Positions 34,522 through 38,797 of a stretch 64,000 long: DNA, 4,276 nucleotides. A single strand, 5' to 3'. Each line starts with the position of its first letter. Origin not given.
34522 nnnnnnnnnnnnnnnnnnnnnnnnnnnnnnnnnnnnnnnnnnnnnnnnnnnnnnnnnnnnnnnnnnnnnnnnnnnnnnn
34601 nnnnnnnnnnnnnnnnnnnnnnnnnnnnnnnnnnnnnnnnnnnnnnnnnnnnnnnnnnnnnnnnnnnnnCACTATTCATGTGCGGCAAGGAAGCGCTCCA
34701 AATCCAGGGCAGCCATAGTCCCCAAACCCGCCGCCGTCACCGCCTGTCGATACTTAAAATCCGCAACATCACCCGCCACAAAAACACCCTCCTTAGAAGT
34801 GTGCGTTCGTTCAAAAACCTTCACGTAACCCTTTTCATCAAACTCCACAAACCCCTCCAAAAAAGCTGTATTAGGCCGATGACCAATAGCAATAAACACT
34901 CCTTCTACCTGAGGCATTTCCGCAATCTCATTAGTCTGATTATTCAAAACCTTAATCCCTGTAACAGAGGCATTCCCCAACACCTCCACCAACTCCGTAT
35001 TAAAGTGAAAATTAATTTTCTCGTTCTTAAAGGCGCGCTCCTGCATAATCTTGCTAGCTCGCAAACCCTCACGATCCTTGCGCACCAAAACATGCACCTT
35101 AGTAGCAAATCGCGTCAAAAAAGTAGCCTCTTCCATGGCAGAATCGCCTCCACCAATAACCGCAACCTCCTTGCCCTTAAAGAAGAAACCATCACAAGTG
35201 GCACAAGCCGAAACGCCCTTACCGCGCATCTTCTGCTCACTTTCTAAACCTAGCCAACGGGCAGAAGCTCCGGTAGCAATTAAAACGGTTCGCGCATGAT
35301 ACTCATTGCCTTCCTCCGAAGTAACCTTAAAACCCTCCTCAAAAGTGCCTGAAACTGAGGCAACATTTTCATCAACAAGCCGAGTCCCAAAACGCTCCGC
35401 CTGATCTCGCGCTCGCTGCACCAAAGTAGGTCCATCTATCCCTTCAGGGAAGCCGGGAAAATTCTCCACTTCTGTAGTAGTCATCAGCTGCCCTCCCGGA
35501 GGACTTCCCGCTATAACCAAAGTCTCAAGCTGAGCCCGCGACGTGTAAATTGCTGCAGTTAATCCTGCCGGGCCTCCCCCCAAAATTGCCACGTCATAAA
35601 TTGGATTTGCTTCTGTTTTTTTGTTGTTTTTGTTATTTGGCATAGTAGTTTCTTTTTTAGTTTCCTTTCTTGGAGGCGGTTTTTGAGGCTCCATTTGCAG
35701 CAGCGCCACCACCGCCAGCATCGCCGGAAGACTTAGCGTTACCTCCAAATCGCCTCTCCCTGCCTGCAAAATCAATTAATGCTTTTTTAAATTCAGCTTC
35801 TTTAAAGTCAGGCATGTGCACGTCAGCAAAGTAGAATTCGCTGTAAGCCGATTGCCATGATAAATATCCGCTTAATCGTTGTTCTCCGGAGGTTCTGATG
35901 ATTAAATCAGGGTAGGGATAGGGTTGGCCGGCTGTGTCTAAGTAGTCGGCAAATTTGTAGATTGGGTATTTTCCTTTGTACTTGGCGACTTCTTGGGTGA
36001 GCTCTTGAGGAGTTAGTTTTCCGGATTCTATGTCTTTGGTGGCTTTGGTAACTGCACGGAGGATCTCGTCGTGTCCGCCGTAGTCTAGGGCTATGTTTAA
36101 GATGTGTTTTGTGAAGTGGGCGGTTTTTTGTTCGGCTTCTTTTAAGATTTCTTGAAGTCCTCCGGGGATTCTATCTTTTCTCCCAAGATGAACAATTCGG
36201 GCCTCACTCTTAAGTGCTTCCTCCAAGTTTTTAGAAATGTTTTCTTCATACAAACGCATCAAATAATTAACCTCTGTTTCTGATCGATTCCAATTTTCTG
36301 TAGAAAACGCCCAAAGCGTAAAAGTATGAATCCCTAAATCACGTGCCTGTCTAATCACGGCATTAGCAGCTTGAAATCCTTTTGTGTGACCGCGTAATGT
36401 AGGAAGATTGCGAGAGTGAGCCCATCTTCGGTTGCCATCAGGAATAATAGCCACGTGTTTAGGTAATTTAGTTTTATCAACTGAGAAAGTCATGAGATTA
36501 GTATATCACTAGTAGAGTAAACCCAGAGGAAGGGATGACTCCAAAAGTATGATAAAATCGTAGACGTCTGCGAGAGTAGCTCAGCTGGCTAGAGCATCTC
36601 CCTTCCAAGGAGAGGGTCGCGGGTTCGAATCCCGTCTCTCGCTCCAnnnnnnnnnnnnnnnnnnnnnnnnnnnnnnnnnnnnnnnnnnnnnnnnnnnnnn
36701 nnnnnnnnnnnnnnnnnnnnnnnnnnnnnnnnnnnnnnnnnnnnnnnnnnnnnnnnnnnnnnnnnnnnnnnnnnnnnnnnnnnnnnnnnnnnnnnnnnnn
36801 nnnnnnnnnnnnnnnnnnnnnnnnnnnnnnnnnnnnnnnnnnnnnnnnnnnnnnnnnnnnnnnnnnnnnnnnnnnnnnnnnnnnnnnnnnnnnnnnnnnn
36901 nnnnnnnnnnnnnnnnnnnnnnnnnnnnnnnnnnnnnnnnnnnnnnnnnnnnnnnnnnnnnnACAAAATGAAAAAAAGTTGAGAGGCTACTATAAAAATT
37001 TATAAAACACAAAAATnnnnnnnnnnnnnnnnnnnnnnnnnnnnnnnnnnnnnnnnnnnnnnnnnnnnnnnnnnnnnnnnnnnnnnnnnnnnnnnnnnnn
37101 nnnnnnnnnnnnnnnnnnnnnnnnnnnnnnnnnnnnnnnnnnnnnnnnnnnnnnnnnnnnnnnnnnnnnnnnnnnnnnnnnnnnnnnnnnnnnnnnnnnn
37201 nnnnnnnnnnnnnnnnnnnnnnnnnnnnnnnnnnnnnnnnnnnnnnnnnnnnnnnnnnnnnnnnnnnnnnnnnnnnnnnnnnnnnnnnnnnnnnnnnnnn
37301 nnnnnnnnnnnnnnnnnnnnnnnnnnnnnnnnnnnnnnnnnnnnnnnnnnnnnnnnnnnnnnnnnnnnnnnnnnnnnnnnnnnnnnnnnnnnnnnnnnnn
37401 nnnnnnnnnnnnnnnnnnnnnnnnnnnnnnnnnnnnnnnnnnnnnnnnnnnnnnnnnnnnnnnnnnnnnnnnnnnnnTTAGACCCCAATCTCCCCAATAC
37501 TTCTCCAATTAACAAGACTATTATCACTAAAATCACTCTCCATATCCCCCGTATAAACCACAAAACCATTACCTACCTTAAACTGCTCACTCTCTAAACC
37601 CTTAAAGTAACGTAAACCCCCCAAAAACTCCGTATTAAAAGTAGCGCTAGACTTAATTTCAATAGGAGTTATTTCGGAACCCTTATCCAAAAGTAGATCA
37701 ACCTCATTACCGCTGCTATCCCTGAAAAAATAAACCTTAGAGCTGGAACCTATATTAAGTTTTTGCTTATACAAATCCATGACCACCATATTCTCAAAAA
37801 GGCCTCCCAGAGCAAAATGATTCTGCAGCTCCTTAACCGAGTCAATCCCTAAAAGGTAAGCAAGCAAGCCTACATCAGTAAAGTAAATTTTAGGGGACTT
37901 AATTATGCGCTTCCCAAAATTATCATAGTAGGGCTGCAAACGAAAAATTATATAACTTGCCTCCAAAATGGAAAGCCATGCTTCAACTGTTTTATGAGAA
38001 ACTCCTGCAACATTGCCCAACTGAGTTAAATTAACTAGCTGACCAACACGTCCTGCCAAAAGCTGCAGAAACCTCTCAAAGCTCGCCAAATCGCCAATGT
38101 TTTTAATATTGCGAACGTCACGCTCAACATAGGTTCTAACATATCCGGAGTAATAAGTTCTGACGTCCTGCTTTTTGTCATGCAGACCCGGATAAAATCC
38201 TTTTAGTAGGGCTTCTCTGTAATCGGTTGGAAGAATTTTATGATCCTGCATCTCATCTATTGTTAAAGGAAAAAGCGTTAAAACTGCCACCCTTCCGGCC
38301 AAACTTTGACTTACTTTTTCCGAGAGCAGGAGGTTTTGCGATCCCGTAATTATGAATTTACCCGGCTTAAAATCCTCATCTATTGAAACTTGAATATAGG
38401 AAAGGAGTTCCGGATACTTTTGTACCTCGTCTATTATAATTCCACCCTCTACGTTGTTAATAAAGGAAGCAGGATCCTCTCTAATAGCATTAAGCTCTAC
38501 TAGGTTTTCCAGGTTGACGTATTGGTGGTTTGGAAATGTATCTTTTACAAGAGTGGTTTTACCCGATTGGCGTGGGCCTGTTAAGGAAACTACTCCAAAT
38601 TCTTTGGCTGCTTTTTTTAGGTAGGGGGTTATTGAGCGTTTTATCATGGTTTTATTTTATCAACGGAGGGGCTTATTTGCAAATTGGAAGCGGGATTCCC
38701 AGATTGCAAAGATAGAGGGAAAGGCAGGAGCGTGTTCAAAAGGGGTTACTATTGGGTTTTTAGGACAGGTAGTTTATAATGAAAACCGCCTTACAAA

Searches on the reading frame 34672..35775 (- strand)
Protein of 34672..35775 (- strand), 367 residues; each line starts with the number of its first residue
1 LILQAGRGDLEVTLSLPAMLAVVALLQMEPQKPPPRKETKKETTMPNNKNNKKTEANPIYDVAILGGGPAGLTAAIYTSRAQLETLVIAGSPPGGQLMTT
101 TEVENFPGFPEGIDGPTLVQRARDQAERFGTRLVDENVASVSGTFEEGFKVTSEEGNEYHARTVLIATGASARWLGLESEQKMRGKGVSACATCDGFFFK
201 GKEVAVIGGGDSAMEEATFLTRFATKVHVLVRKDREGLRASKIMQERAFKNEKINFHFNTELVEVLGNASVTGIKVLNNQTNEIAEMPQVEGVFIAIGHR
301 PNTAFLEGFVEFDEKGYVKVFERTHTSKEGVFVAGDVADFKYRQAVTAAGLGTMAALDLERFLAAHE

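Call 9: search_protein_families(library=pfam, proteins=[window:34672-35775:-], max_evalue=0.01)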
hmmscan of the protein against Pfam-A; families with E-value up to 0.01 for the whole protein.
window:34672-35775:- (367 aa): 12 families
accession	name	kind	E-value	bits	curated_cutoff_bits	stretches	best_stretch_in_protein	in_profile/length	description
PF07992.20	Pyr_redox_2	-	3.9e-49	168.1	26.1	1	60-349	1-288/291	Pyridine nucleotide-disulphide oxidoreductase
PF13738.12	Pyr_redox_3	-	2.9e-23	83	30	1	135-335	101-305/305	Pyridine nucleotide-disulphide oxidoreductase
PF00070.33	Pyr_redox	-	9.3e-17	61.8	22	1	204-276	2-79/82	Pyridine nucleotide-disulphide oxidoreductase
PF01266.30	DAO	-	9.8e-07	29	27.9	1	113-176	146-210/353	FAD dependent oxidoreductase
PF01134.28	GIDA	-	5.9e-06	26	22.1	0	61-89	1-29/391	Glucose inhibited division protein A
PF03486.20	HI0933_like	-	6e-06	26.3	50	1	61-91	2-32/244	HI0933-like protein Rossmann domain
PF00890.30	FAD_binding_2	-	1.4e-05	24.9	20.4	1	61-96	1-37/414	FAD binding domain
PF13450.12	NAD_binding_8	-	2.2e-05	25.1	21.9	1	64-102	1-40/68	NAD(P)-binding Rossmann-like domain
PF12831.13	FAD_oxidored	-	6.9e-05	22.7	27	1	61-110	1-50/416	FAD dependent oxidoreductase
PF01946.23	Thi4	-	0.00015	21.6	26.2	1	60-90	18-49/235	Thi4 family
PF13241.12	NAD_binding_7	-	0.00048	21.1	22.1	1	199-250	5-56/104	Putative NAD(P)-binding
PF13434.12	Lys_Orn_oxgnase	-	0.00071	19.2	21.3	0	136-256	116-245/339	L-lysine 6-monooxygenase/L-ornithine 5-monooxygenase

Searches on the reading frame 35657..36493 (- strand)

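Call 34: search_protein_families(library=pfam, proteins=[window:35657-36493:-], max_evalue=0.001)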
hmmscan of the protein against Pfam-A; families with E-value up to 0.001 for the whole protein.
window:35657-36493:- (278 aa): 1 family
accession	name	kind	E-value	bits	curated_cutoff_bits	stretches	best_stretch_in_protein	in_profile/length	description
PF01255.24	Prenyltransf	-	6.7e-71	238.8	27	1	17-250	1-219/219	Putative undecaprenyl diphosphate synthase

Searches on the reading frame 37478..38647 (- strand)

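Call 33: search_protein_families(library=pfam, proteins=[window:37478-38647:-], max_evalue=0.0001)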
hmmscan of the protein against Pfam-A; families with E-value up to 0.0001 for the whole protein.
window:37478-38647:- (389 aa): 2 families
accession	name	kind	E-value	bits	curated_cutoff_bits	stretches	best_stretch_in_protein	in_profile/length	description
PF13635.12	DUF4143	-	6.8e-51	172.6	28.1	1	175-334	1-160/160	Domain of unknown function (DUF4143)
PF13173.12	AAA_14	-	7.9e-27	94.2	27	1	19-133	4-128/129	AAA domain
